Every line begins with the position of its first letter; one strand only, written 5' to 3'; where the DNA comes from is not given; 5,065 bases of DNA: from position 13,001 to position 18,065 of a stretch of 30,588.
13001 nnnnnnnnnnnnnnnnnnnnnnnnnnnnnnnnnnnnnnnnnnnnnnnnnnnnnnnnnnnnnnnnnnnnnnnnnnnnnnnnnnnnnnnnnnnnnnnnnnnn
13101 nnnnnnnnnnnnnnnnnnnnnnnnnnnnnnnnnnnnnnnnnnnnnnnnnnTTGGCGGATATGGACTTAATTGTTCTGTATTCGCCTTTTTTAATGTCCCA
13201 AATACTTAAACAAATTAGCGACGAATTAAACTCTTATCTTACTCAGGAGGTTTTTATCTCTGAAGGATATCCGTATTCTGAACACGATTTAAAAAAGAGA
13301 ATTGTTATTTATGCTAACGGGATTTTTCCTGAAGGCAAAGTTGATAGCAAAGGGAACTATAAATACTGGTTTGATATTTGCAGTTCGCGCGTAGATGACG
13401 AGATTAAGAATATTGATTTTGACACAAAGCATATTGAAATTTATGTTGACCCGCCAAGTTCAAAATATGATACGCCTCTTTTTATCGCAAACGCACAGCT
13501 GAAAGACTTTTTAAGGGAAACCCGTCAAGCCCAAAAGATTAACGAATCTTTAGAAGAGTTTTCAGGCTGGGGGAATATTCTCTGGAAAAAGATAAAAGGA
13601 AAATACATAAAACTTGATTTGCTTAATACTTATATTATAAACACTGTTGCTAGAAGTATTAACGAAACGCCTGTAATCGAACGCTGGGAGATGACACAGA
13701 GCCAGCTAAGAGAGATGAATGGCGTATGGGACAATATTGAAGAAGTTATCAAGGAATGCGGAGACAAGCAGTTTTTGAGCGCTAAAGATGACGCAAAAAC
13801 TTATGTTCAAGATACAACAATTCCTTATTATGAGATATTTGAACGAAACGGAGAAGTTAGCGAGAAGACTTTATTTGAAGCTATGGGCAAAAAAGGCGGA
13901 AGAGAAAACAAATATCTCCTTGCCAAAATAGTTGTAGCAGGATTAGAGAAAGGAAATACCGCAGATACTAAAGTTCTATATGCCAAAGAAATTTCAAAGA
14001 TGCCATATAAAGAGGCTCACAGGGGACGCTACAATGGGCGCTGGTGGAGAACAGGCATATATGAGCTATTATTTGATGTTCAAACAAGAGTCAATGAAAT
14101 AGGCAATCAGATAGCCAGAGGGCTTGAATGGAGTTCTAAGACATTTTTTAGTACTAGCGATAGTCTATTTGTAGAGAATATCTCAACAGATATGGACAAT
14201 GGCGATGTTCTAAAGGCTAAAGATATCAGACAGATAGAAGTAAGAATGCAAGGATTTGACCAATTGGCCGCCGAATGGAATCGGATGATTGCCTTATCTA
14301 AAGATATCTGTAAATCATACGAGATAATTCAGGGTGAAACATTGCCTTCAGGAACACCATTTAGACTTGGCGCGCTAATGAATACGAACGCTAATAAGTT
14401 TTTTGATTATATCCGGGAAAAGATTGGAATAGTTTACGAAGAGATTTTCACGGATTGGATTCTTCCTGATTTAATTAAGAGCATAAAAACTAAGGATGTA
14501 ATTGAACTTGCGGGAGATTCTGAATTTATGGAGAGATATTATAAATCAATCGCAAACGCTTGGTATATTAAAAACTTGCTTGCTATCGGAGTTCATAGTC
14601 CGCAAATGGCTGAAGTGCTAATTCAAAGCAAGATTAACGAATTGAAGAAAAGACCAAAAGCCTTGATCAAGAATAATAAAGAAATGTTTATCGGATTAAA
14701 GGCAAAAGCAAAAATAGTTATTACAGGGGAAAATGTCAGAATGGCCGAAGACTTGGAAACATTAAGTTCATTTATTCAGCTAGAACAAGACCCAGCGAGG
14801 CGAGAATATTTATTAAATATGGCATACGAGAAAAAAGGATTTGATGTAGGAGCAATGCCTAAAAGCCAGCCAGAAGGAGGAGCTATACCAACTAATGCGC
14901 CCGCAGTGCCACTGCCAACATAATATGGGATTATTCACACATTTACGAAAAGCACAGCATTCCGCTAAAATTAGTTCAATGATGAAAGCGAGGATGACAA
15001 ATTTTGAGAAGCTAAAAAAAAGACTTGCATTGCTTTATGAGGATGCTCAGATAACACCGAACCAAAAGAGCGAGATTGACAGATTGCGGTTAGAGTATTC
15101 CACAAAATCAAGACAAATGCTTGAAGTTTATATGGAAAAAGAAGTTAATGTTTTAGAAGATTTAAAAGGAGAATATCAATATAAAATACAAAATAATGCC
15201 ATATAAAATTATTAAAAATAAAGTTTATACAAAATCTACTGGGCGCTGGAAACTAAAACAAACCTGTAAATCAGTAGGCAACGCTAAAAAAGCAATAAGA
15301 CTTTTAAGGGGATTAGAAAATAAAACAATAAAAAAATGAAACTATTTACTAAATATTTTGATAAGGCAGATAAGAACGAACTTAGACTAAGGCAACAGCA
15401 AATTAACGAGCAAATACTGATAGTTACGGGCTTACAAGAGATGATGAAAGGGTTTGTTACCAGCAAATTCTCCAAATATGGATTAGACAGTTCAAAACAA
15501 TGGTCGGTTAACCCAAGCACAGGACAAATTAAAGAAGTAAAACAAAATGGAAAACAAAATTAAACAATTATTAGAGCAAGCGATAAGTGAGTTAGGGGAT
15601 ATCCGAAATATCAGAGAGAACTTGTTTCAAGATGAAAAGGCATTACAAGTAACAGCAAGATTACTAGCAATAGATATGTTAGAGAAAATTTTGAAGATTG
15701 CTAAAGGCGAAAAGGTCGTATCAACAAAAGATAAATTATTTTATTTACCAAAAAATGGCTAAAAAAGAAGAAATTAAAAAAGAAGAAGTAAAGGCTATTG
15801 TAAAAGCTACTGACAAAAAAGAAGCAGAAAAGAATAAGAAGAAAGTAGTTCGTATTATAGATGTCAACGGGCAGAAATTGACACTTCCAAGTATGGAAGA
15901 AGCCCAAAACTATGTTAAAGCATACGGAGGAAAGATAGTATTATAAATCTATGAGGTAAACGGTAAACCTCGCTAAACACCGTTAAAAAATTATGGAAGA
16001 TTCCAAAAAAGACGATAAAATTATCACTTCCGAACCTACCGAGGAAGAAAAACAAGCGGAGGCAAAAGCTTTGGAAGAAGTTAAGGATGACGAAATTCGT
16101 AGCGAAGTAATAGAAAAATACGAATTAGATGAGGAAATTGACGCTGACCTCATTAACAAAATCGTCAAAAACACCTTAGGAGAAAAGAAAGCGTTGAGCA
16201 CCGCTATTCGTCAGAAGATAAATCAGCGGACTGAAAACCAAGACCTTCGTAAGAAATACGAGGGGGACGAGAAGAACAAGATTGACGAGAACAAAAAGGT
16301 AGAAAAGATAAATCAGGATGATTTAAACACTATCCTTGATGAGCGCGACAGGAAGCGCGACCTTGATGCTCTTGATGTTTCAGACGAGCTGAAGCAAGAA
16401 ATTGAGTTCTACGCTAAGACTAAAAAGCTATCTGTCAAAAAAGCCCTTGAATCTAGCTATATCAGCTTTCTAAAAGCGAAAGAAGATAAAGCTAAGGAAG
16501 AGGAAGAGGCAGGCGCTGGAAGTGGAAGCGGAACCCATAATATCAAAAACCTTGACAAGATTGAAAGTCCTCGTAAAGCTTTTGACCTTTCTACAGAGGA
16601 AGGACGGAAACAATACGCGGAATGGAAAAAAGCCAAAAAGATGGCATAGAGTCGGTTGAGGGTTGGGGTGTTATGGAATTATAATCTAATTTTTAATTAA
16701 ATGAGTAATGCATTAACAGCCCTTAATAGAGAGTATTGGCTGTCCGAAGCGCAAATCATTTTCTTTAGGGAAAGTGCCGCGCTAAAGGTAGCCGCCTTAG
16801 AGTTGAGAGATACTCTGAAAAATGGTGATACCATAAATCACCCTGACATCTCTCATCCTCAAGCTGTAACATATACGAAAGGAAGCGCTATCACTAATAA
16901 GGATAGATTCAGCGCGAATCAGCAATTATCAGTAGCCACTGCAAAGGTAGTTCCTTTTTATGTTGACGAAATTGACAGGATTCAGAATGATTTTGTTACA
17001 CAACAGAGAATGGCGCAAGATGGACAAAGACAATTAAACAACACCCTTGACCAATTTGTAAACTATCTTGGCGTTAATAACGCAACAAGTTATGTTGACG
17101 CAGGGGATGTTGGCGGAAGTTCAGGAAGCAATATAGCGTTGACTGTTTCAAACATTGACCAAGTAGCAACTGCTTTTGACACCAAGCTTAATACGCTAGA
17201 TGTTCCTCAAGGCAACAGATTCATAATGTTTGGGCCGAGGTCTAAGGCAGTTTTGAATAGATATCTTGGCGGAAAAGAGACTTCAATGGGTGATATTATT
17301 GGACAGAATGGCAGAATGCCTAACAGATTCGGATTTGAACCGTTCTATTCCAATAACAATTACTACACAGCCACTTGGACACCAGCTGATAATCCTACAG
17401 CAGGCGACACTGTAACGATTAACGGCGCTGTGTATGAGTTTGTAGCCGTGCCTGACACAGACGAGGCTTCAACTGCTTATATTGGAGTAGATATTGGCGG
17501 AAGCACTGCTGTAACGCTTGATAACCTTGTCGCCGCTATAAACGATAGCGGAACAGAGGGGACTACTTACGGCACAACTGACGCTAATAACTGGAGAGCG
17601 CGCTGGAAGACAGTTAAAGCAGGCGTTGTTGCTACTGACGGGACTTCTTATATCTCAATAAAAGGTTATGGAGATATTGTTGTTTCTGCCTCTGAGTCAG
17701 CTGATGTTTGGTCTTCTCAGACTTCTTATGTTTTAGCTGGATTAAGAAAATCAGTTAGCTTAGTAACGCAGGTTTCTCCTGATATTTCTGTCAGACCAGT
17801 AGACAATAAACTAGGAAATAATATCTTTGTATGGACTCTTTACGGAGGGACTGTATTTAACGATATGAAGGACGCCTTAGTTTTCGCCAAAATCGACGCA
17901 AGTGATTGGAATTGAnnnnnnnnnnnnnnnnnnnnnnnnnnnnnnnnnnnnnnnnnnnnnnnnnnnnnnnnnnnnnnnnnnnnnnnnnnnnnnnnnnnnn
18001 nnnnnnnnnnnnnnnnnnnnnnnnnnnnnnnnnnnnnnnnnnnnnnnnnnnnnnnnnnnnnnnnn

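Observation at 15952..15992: Compact H-type pseudoknot 8 nt upstream of the scaffold start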

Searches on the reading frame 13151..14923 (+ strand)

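Call 8: search_protein_families(library=phrogs, proteins=[window:13151-14923:+], max_evalue=0.01)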
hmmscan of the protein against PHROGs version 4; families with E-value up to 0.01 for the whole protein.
window:13151-14923:+ (590 aa): 1 family
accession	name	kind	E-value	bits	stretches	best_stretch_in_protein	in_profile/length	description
phrog_332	-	connector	0.00066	19.1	1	152-351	157-327/560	head-tail adaptor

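Call 9: search_protein_families(library=pfam, proteins=[window:13151-14923:+], max_evalue=0.01)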
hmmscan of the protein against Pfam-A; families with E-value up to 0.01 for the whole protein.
window:13151-14923:+ (590 aa): 0 families

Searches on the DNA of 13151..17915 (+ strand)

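Call 10: search_dna_similar(query=window:13151-17915:+, collection=phages, mode=distant, max_rows=20)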
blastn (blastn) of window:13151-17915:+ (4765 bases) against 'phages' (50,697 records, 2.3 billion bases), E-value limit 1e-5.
No match.

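Call 64: search_rna_families(source=window, start=15850, end=16100, threshold=evalue, max_evalue=10, show_alignments=3)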
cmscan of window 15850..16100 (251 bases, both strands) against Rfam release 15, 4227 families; matches with E-value up to 10: 3.
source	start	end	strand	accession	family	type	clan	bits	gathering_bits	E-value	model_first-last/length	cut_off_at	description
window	15988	16039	-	RF04360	psbT-asRNA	Gene; antisense;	-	12.6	48.5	6.9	1-38/38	no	Plastid psbT antisense RNA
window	15850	15910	+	RF00387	IRES_FGF1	Cis-reg; IRES;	-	11.1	38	4.8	102-162/162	5'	FGF-1 internal ribosome entry site (IRES)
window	15991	16023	-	RF02658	IRES_RhPV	Cis-reg; IRES;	-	7.6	688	9.5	118-150/579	no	Rhopalosiphum padi virus 5'UTR internal ribosome entry site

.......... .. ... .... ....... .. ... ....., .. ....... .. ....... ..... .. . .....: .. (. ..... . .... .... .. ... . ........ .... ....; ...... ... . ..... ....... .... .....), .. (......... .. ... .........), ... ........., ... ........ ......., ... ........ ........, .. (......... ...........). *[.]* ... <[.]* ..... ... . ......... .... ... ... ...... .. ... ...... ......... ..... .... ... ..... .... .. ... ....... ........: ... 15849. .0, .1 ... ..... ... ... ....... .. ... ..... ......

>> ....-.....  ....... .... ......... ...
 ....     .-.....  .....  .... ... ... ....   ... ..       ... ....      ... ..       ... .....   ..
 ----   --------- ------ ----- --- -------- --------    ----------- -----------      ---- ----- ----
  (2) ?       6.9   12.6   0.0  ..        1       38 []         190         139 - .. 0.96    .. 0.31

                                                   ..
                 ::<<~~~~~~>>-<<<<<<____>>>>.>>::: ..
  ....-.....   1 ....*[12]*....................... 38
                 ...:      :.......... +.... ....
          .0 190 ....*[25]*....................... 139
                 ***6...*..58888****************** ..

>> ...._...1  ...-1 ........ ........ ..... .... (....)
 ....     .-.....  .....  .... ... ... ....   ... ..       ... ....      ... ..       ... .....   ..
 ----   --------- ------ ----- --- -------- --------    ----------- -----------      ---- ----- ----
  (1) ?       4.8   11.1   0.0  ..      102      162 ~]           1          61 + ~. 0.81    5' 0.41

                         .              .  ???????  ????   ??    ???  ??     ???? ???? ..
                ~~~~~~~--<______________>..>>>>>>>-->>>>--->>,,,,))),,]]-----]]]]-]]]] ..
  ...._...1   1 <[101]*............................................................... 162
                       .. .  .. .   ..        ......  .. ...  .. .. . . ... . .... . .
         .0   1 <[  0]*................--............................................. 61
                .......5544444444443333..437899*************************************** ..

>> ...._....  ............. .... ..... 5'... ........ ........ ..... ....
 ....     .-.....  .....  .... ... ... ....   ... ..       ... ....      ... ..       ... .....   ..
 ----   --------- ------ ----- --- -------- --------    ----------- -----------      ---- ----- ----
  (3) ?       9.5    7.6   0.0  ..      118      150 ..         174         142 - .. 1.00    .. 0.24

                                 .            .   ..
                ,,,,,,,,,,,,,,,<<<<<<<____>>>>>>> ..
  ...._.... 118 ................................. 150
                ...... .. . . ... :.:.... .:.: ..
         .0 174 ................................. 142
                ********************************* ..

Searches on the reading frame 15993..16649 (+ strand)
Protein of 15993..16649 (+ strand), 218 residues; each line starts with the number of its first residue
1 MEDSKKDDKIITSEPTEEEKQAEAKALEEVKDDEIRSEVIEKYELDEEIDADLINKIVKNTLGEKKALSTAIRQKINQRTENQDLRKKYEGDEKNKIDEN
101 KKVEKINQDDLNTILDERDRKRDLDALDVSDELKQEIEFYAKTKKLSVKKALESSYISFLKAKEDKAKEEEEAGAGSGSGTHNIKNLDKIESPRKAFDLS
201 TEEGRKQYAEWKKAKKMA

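Call 8: search_protein_families(library=phrogs, proteins=[window:15993-16649:+], max_evalue=0.01)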
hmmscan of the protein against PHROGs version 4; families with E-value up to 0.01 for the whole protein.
window:15993-16649:+ (218 aa): 0 families

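Call 9: search_protein_families(library=pfam, proteins=[window:15993-16649:+], max_evalue=0.01)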
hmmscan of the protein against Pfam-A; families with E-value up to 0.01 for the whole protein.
window:15993-16649:+ (218 aa): 0 families

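Call 31: find_homologous_proteins(query=window:15993-16649:+, max_evalue=0.00001)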
Query window:15993-16649:+ (218 aa): 12 proteins with E <= 0.00001 among 1025 candidates.
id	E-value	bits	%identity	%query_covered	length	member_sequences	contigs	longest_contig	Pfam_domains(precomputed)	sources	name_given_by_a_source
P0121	2.0e-123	428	100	100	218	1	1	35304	-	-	-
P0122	2.2e-104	365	88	100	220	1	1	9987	-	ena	-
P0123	7.1e-53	197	60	92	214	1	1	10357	-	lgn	-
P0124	5.5e-52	195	56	92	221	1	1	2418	-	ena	-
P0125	2.1e-50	189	53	92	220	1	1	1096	-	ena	-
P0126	1.1e-35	141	50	93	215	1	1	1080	-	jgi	jgi:hypothetical protein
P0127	5.6e-34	136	45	82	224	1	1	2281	-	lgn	-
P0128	6.5e-28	116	42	91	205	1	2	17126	-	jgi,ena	-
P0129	1.3e-23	102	39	90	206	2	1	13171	-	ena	-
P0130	4.9e-16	77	34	90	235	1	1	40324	-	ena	-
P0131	7.6e-14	70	45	49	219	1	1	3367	-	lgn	-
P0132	3.2e-12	65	48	47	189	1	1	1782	-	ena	-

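Call 32: find_encoding_contigs(protein=P0125, flank=1500, max_places=3)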
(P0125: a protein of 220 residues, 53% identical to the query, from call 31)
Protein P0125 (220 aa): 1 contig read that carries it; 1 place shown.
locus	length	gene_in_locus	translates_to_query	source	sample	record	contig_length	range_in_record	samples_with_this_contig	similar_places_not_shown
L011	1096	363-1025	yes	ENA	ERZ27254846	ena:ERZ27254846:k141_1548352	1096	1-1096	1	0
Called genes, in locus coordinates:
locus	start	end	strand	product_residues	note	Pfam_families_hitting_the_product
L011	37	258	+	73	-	-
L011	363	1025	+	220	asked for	-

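Call 33: find_encoding_contigs(protein=P0126, flank=1500, max_places=3)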
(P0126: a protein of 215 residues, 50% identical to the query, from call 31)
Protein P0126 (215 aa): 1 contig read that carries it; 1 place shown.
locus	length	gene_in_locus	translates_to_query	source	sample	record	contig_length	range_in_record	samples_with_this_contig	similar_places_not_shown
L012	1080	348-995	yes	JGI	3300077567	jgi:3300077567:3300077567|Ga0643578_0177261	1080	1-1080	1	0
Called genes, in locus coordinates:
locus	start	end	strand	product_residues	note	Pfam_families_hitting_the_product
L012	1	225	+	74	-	?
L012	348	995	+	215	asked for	-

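Call 34: find_encoding_contigs(protein=P0127, flank=1500, max_places=3)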
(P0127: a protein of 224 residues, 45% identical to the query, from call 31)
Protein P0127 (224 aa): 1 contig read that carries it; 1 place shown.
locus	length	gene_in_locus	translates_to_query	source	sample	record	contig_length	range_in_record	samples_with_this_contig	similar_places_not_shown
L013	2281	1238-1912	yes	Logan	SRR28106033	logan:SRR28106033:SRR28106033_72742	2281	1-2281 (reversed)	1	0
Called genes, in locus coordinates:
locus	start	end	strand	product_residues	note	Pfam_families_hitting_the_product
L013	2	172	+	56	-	?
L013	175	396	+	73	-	-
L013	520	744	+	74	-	-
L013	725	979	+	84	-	-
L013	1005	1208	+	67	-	-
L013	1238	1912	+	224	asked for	-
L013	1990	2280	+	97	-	?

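Call 35: find_encoding_contigs(protein=P0128, flank=1500, max_places=3)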
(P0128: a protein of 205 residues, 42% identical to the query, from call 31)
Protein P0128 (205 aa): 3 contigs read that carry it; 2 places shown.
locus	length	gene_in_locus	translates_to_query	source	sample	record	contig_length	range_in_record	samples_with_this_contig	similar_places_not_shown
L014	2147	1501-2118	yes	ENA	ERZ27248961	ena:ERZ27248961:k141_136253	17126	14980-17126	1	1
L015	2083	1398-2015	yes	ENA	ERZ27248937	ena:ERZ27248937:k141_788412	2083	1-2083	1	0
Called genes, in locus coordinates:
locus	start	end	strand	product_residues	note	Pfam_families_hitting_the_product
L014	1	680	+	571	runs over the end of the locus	-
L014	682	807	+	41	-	-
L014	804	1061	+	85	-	-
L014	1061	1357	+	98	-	-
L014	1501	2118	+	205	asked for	-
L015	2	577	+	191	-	?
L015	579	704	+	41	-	-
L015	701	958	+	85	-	-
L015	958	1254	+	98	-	-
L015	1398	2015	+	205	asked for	-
